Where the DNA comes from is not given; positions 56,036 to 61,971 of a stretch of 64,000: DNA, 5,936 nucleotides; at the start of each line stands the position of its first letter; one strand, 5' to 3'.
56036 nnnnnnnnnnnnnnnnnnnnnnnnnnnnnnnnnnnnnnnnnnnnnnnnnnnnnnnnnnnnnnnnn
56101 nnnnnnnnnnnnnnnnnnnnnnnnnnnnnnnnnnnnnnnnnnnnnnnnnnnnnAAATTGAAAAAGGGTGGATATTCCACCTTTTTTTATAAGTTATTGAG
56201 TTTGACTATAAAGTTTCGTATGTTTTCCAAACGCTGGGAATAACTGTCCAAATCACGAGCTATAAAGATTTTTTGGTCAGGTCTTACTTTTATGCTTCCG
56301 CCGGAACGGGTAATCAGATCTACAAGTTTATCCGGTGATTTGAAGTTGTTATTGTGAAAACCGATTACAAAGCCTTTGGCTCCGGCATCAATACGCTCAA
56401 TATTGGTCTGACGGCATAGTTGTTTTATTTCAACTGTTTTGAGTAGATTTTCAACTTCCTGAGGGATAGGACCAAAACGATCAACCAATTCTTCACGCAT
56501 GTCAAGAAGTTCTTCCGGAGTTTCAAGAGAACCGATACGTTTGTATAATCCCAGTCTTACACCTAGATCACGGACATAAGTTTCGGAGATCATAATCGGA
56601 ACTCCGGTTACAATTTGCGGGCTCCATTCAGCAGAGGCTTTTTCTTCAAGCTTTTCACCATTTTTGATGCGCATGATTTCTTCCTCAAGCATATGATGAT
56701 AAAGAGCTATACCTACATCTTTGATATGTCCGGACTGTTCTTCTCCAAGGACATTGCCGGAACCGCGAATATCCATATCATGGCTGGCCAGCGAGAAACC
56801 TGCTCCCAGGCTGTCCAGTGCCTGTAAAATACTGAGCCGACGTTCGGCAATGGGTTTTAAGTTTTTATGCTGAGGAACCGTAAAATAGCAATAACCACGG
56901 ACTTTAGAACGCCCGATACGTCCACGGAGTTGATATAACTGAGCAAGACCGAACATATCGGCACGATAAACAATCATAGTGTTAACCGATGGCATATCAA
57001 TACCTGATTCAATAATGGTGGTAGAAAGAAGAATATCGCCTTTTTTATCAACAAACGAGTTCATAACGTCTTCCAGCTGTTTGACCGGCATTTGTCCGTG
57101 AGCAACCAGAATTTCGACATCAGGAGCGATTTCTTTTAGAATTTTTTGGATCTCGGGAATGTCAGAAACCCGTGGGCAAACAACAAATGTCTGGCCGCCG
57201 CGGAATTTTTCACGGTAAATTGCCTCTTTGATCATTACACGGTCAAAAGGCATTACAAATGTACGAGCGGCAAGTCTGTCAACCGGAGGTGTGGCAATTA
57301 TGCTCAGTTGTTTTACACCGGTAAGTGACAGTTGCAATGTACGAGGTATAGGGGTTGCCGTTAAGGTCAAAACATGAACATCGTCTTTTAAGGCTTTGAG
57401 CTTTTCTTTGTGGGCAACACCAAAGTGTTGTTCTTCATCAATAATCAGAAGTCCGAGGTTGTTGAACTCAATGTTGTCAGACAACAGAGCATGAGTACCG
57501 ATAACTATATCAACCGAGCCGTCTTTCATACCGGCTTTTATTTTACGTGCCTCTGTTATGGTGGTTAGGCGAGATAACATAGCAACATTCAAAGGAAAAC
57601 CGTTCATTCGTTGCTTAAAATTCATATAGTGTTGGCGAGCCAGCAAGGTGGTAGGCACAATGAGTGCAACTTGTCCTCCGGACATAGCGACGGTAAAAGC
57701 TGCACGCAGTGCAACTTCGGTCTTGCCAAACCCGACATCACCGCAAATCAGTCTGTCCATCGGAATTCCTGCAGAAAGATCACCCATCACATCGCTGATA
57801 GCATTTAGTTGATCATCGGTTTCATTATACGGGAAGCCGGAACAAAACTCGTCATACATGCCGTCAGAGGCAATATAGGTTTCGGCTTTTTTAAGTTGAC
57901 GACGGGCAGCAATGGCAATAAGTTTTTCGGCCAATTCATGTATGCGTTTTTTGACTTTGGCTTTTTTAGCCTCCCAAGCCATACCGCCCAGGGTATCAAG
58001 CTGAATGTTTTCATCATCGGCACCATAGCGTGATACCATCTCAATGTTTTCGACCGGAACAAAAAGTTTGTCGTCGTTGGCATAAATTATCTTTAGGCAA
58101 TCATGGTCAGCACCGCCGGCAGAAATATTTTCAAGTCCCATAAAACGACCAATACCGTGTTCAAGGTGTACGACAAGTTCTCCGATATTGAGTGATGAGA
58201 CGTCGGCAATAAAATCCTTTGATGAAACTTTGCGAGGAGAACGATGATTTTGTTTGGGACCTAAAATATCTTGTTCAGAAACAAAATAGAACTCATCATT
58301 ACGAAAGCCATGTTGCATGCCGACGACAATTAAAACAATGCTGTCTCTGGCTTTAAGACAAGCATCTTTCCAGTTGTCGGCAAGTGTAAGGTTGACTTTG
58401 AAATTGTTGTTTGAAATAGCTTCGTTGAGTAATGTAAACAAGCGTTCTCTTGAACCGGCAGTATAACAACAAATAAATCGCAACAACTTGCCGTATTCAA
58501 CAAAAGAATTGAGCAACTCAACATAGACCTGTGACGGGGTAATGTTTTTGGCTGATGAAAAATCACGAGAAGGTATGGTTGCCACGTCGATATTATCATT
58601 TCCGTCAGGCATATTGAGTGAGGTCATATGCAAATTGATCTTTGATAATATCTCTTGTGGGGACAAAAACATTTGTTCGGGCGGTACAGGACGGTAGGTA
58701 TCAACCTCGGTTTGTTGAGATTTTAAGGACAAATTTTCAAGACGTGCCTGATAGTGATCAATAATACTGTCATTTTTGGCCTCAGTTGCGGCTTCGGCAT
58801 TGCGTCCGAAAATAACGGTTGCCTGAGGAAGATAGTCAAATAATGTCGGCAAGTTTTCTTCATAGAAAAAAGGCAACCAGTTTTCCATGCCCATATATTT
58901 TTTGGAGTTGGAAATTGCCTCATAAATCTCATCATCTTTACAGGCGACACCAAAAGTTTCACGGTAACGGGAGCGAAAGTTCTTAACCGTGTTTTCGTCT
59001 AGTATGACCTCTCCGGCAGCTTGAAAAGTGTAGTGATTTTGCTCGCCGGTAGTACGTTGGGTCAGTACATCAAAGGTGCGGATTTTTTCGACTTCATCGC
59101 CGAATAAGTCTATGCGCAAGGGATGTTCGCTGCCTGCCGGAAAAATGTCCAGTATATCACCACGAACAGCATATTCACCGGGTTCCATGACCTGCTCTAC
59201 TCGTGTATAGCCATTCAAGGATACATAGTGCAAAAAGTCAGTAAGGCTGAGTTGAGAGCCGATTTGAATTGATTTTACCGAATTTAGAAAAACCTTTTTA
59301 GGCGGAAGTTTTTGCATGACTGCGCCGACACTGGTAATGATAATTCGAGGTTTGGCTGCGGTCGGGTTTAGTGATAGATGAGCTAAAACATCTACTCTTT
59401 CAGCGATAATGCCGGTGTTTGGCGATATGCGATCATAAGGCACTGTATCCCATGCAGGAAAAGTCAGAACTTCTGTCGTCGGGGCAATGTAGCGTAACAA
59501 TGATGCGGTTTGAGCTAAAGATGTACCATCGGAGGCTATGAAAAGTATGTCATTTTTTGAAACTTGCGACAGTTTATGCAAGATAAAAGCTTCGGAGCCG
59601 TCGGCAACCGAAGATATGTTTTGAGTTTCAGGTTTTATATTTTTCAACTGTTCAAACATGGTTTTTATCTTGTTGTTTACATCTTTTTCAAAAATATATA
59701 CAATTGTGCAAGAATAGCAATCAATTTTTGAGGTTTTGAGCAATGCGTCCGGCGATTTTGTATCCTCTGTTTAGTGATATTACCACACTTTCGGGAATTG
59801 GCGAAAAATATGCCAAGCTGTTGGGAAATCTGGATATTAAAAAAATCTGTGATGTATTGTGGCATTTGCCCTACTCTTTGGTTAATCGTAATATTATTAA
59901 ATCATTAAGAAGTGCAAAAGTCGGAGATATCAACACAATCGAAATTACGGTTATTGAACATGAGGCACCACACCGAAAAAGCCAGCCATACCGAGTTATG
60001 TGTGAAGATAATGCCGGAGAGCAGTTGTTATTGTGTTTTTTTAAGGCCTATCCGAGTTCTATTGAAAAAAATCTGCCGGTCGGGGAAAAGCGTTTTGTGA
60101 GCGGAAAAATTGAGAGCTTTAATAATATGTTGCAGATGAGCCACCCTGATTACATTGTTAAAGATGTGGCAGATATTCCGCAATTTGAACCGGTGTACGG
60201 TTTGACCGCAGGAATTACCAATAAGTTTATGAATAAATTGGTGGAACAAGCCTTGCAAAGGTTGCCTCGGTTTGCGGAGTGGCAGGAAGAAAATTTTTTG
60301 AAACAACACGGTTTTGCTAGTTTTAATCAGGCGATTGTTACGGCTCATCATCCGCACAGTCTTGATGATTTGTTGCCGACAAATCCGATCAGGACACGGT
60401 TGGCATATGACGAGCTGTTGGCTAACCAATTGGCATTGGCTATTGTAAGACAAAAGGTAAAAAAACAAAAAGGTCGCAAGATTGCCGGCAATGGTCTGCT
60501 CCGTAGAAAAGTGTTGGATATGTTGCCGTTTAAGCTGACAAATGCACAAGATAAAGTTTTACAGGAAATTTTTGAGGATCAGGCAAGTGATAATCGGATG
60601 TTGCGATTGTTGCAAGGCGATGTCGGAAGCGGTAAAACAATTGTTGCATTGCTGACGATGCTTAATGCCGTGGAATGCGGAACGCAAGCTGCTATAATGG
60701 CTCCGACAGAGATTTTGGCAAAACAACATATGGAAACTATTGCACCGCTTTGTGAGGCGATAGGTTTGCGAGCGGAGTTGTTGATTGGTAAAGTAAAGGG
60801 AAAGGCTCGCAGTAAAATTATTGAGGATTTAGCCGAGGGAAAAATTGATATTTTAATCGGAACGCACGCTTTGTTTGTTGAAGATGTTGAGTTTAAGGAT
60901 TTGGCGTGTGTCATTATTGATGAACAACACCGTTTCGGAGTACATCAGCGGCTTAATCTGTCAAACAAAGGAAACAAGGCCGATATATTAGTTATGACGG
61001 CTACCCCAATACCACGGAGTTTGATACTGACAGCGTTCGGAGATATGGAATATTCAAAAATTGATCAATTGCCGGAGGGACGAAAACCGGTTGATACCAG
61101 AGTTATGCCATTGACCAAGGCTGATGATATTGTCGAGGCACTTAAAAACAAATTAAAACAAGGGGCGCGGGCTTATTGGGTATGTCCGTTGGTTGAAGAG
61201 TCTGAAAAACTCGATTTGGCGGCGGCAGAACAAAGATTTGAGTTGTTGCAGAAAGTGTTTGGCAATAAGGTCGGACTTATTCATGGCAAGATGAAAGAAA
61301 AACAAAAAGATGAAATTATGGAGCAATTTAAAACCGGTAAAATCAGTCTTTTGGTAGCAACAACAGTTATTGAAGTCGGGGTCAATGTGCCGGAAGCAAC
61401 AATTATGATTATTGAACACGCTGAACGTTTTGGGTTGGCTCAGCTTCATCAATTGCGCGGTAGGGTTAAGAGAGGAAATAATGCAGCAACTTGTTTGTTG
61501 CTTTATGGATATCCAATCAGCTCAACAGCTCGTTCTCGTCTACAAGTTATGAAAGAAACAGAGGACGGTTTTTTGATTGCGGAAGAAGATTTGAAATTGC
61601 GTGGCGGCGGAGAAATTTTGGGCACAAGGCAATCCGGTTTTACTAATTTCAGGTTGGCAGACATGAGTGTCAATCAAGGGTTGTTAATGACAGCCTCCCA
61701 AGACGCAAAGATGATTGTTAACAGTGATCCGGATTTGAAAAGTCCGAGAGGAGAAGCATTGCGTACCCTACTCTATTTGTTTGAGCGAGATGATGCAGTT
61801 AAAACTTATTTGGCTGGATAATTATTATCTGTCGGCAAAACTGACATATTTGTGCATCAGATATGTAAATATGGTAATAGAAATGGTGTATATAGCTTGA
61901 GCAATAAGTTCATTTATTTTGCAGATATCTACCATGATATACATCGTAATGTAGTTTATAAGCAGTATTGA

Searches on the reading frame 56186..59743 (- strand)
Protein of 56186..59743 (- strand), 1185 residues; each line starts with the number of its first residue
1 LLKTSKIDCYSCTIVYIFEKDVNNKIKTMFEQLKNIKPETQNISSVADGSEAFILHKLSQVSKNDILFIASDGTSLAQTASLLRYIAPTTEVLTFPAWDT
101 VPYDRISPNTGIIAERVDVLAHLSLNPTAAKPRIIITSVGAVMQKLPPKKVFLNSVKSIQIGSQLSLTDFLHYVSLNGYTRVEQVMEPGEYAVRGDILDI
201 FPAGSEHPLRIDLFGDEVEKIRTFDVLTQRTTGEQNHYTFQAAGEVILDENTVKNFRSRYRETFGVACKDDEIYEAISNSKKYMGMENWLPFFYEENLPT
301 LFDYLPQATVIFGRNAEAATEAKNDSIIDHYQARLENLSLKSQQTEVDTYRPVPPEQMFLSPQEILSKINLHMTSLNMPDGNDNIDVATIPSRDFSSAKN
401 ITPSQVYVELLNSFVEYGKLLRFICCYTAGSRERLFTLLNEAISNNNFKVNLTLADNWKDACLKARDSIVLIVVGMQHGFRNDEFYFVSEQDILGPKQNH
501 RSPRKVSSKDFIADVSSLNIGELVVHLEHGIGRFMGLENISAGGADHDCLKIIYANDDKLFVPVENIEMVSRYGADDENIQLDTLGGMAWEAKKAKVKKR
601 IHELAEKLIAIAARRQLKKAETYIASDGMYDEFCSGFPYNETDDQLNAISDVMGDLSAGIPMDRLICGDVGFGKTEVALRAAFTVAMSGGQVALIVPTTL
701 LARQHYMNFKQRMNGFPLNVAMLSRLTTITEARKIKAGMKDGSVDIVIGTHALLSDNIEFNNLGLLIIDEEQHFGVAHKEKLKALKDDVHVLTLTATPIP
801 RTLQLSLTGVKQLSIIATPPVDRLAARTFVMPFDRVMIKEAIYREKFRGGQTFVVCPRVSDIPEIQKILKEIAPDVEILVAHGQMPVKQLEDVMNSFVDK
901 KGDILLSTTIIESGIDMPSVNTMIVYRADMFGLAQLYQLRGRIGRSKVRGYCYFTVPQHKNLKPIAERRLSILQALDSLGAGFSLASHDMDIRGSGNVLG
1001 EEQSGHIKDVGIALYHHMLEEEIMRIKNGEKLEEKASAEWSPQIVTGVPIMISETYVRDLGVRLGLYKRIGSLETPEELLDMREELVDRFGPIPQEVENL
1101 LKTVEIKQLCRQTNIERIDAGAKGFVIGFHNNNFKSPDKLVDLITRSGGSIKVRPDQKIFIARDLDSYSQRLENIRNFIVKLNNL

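Call 71: search_protein_families(library=pfam, proteins=[window:56186-59743:-], max_evalue=0.0001)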
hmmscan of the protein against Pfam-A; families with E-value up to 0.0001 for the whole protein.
window:56186-59743:- (1185 aa): 6 families
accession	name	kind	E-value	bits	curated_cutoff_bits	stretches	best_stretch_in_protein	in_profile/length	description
PF03461.20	TRCF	-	5e-27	94.5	25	1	1048-1139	3-94/95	TRCF domain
PF00270.35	DEAD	-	4.6e-24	85.5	26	1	643-803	2-164/167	DEAD/DEAH box helicase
PF17757.6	UvrB_inter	-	1.6e-23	83.1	22.9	1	159-243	3-88/91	UvrB interaction domain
PF00271.37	Helicase_C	-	2.8e-21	76.3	23.5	1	841-946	9-109/110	Helicase conserved C-terminal domain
PF02559.22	CarD_TRCF_RID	-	1.7e-19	70.1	23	1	518-573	1-56/57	CarD-like/TRCF RID domain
PF22590.2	Cas3-like_C_2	-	1.4e-05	25.7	27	1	849-946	2-104/106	CRISPR-associated nuclease/helicase Cas3, C-terminal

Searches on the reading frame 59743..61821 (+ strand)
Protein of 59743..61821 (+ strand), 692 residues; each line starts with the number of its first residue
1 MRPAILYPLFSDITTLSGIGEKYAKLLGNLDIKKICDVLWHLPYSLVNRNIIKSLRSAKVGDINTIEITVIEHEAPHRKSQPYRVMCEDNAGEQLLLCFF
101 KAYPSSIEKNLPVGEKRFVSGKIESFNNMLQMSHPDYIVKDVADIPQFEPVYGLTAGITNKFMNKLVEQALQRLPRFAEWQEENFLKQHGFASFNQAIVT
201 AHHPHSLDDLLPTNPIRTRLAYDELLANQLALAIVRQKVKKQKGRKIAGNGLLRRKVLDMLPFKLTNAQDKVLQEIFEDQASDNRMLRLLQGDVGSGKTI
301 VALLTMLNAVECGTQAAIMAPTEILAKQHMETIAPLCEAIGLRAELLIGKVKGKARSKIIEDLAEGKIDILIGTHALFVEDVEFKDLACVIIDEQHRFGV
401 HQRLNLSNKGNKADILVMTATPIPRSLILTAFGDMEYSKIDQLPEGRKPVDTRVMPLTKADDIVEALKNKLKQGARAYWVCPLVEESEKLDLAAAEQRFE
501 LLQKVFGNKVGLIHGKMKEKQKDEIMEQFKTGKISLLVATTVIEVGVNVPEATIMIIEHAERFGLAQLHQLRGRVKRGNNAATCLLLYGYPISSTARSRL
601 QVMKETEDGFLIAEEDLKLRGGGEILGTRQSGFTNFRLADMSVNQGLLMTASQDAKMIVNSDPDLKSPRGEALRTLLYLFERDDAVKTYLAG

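Call 71: search_protein_families(library=pfam, proteins=[window:59743-61821:+], max_evalue=0.0001)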
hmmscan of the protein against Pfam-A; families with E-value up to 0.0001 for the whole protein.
window:59743-61821:+ (692 aa): 6 families
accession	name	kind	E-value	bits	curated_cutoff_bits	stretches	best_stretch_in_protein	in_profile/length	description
PF00270.35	DEAD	-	8.3e-26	91.1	26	1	267-425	2-162/167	DEAD/DEAH box helicase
PF00271.37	Helicase_C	-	3.7e-25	88.8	23.5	1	462-578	5-109/110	Helicase conserved C-terminal domain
PF17191.10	RecG_wedge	-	3.1e-13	50.1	23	1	13-171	2-159/162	RecG wedge domain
PF19833.4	RecG_dom3_C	-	6.5e-12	45.8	26.8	1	606-674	1-70/87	ATP-dependent DNA helicase RecG, domain 3, C-terminal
PF04851.21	ResIII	-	4.9e-11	43.2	22.5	1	263-422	2-162/164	Type III restriction enzyme, res subunit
PF22590.2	Cas3-like_C_2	-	2.3e-05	25.1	27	1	476-579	4-105/106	CRISPR-associated nuclease/helicase Cas3, C-terminal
